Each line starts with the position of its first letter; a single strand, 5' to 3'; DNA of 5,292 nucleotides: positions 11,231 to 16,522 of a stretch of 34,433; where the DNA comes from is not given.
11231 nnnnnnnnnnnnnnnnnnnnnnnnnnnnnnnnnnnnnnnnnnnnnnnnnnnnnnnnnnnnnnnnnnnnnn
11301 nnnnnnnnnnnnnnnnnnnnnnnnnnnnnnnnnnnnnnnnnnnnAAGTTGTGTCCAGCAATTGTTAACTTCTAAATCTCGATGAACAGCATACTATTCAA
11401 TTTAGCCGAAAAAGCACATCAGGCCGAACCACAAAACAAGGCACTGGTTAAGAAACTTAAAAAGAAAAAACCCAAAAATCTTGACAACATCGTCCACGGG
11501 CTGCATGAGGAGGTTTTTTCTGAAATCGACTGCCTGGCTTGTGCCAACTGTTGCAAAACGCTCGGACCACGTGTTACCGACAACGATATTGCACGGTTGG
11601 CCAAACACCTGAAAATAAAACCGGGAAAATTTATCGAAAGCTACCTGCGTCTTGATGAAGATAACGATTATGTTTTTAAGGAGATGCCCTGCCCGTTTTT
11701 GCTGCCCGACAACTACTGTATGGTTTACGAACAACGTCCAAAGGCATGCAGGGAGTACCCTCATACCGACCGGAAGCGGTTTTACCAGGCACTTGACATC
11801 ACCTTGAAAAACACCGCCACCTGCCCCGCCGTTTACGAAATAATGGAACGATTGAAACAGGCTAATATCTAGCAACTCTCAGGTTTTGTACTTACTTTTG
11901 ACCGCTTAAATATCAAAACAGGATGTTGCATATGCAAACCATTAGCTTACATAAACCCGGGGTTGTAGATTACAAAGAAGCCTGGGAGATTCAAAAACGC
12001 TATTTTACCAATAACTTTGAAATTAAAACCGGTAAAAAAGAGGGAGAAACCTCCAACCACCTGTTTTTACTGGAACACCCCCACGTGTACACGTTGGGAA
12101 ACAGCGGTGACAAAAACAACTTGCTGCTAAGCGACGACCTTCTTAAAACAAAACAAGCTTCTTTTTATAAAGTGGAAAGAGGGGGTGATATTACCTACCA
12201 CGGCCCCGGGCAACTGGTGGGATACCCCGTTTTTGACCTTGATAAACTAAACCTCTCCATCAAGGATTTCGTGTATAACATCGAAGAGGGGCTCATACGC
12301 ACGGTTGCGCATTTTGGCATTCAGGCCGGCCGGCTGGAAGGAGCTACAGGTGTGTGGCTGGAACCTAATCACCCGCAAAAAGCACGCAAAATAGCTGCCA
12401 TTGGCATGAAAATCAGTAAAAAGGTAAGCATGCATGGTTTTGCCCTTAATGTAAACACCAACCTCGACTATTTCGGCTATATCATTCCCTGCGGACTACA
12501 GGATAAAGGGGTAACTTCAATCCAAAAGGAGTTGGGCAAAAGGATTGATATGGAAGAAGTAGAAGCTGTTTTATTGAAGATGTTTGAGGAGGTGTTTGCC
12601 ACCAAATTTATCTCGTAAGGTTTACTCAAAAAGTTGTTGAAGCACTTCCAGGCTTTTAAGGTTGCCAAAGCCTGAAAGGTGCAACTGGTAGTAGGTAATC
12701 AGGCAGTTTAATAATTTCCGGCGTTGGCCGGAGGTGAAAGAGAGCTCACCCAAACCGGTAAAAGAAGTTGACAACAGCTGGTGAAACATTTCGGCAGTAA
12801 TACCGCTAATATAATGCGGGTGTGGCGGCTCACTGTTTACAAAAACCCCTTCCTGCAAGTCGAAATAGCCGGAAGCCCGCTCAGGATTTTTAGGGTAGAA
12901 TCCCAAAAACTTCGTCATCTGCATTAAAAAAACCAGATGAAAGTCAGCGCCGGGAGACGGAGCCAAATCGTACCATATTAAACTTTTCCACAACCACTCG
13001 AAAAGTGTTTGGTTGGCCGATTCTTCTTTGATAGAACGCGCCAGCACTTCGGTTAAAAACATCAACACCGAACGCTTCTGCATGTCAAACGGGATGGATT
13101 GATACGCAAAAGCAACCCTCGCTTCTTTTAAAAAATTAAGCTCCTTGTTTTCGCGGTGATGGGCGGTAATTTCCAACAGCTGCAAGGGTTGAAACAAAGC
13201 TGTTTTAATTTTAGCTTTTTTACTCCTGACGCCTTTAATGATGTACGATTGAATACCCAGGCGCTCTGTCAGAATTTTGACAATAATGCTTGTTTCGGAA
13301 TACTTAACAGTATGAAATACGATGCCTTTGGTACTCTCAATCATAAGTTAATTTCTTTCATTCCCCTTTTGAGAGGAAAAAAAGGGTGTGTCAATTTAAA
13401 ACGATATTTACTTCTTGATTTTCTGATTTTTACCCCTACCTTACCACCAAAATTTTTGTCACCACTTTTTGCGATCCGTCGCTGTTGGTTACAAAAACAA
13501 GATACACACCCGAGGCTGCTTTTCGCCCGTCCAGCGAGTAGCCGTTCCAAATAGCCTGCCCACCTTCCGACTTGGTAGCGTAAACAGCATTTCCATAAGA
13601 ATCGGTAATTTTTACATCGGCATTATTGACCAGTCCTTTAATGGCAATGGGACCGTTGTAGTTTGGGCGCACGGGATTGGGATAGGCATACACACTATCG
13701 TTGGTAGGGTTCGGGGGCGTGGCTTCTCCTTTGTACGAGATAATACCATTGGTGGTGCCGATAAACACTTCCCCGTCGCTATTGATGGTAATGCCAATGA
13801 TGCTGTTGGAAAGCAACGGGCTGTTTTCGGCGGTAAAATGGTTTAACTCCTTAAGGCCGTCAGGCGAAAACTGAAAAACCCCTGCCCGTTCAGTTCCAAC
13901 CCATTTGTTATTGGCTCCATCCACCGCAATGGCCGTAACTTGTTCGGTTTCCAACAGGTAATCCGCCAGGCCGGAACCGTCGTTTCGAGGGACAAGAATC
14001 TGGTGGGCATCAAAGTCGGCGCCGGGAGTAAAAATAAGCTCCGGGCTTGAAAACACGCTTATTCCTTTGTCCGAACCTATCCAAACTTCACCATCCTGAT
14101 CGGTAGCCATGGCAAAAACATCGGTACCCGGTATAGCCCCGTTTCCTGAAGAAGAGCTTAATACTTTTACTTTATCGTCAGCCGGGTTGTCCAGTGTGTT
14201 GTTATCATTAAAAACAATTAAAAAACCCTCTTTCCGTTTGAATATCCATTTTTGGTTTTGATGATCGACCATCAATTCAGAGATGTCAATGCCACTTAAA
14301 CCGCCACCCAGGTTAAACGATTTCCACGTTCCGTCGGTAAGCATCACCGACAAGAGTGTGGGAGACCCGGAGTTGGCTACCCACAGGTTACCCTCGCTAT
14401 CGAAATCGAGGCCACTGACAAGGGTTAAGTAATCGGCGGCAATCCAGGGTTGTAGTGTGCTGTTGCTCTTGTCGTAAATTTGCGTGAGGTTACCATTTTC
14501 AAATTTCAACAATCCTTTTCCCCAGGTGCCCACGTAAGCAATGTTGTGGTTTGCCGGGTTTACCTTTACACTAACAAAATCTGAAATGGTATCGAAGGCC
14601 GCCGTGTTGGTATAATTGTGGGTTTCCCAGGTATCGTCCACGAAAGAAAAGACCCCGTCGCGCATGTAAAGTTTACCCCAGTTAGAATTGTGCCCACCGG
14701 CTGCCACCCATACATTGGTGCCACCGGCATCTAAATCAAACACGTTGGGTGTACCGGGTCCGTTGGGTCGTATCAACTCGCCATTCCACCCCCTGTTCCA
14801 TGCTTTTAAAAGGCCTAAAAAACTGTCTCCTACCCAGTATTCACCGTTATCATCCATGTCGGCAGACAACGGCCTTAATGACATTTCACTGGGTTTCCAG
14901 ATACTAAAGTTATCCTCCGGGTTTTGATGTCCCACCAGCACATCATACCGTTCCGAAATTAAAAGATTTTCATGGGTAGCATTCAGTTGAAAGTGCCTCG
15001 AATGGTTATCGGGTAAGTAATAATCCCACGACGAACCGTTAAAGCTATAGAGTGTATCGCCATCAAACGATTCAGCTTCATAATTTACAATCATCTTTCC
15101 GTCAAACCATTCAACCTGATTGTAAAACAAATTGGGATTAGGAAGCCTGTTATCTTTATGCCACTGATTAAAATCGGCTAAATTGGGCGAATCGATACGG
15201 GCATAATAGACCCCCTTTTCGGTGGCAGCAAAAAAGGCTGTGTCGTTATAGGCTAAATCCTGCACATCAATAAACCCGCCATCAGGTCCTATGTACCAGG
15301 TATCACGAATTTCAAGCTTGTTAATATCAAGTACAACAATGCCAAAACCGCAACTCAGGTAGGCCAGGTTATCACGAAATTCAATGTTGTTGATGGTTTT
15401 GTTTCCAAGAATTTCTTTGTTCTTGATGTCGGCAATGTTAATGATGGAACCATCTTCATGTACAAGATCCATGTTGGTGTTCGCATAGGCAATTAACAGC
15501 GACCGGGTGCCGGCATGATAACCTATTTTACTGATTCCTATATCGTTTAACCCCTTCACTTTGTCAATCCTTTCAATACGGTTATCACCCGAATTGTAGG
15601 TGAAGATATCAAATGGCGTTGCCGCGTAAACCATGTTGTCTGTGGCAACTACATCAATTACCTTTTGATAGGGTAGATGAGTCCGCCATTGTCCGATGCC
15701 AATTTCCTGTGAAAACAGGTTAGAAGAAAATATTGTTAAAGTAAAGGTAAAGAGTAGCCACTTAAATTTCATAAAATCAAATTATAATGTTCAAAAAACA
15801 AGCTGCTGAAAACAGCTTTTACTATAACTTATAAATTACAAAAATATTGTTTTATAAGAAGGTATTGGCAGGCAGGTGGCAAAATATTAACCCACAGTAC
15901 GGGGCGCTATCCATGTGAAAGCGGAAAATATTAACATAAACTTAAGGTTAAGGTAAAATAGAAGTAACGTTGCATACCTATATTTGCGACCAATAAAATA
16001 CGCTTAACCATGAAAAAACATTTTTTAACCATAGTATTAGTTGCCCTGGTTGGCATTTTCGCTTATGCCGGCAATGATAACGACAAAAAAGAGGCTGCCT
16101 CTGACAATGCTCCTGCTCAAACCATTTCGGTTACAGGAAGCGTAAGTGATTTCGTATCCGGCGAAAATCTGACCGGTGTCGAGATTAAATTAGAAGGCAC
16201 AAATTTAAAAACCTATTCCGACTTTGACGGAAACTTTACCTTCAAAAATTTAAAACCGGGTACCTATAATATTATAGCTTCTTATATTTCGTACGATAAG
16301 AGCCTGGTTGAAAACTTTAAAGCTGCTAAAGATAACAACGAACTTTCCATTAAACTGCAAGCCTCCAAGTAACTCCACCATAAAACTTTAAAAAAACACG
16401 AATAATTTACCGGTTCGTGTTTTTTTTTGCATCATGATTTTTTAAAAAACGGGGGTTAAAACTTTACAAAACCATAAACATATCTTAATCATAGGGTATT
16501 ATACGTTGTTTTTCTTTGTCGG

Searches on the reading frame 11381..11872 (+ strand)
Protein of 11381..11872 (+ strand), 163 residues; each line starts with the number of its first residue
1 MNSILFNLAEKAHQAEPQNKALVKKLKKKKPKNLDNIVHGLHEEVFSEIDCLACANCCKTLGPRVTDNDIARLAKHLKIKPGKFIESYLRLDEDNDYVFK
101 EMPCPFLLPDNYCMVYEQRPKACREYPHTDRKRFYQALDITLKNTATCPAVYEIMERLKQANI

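Call 73: search_protein_families(library=pfam, proteins=[window:11381-11872:+], max_evalue=0.00001)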
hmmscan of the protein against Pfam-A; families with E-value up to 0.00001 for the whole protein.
window:11381-11872:+ (163 aa): 1 family
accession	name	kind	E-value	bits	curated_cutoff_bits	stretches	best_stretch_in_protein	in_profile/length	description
PF03692.20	CxxCxxCC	-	3.7e-15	56.8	23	1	50-135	1-78/85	Putative zinc- or iron-chelating domain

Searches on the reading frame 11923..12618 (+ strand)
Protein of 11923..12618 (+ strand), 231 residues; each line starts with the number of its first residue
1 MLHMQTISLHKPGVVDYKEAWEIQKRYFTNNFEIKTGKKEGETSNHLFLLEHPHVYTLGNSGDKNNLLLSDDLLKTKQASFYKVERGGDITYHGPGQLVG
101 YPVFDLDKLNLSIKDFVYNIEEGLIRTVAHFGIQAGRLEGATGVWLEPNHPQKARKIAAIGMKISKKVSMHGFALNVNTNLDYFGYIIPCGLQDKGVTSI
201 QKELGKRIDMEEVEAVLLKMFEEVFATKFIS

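Call 73: search_protein_families(library=pfam, proteins=[window:11923-12618:+], max_evalue=0.00001)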
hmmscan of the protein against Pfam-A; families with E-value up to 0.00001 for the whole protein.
window:11923-12618:+ (231 aa): 1 family
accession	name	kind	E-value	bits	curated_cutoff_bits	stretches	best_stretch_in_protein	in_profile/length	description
PF21948.1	LplA-B_cat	-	2.4e-46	158.7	27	1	16-221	1-199/200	Lipoyl protein ligase A/B catalytic domain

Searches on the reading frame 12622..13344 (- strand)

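Call 73: search_protein_families(library=pfam, proteins=[window:12622-13344:-], max_evalue=0.00001)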
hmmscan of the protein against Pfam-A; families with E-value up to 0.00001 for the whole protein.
window:12622-13344:- (240 aa): 2 families
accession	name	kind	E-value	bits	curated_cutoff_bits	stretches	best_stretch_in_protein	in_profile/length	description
PF11967.14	RecO_N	-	4.4e-19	68.7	27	1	1-78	1-77/80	Recombination protein O N terminal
PF02565.21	RecO_C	-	6e-18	65.5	22.1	1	86-232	2-156/157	Recombination protein O C terminal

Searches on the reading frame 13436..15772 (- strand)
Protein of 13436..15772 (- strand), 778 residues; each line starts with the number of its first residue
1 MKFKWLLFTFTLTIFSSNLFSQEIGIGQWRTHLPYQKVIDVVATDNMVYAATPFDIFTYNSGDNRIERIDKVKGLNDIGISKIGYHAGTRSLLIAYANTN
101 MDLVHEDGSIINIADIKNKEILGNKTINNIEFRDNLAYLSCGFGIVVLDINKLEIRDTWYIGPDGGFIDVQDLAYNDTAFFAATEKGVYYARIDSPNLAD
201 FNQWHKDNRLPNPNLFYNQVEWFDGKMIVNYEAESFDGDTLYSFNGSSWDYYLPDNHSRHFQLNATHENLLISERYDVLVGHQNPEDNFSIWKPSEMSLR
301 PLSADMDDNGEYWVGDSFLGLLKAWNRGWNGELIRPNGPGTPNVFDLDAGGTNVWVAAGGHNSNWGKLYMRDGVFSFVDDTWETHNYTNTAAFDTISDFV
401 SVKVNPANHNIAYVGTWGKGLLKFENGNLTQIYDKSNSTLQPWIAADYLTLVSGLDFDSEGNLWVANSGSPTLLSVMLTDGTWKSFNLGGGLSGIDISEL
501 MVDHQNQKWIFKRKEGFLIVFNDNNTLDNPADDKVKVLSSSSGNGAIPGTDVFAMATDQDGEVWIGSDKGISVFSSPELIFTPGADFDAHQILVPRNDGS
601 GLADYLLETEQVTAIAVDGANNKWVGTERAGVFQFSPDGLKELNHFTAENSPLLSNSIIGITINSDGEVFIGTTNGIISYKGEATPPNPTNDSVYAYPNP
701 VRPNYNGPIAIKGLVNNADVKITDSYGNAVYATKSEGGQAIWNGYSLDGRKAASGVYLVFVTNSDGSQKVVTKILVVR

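Call 72: search_protein_families(library=pfam, proteins=[window:13436-15772:-], max_evalue=0.00001)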
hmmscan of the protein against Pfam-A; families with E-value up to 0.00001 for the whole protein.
window:13436-15772:- (778 aa): 2 families
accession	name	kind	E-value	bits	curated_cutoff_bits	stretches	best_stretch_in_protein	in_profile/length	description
PF21544.3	PorZ_N_b_propeller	-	6.7e-42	143.8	27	1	48-205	1-154/154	TSS9, PorZ, N-terminal beta-propeller domain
PF07494.17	Reg_prop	-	8.2e-10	38.1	20.4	0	547-568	2-23/24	Two component regulator propeller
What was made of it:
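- On T9SS cargo: A PorZ homolog is at 13436-15772 (call 72).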

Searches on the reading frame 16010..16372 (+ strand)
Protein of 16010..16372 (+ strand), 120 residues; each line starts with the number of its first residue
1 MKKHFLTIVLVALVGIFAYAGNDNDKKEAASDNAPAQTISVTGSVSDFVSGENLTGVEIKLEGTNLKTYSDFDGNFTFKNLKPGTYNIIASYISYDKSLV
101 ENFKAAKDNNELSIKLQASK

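Call 73: search_protein_families(library=pfam, proteins=[window:16010-16372:+], max_evalue=0.00001)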
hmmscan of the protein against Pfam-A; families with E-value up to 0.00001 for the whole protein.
window:16010-16372:+ (120 aa): 2 families
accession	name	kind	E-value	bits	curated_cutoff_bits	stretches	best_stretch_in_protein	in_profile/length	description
PF13715.12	CarbopepD_reg_2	-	1e-14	54.8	32.2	1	41-117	1-77/88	CarboxypepD_reg-like domain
PF13620.12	CarboxypepD_reg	-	4.6e-13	49.8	32.3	1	40-116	1-81/82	Carboxypeptidase regulatory-like domain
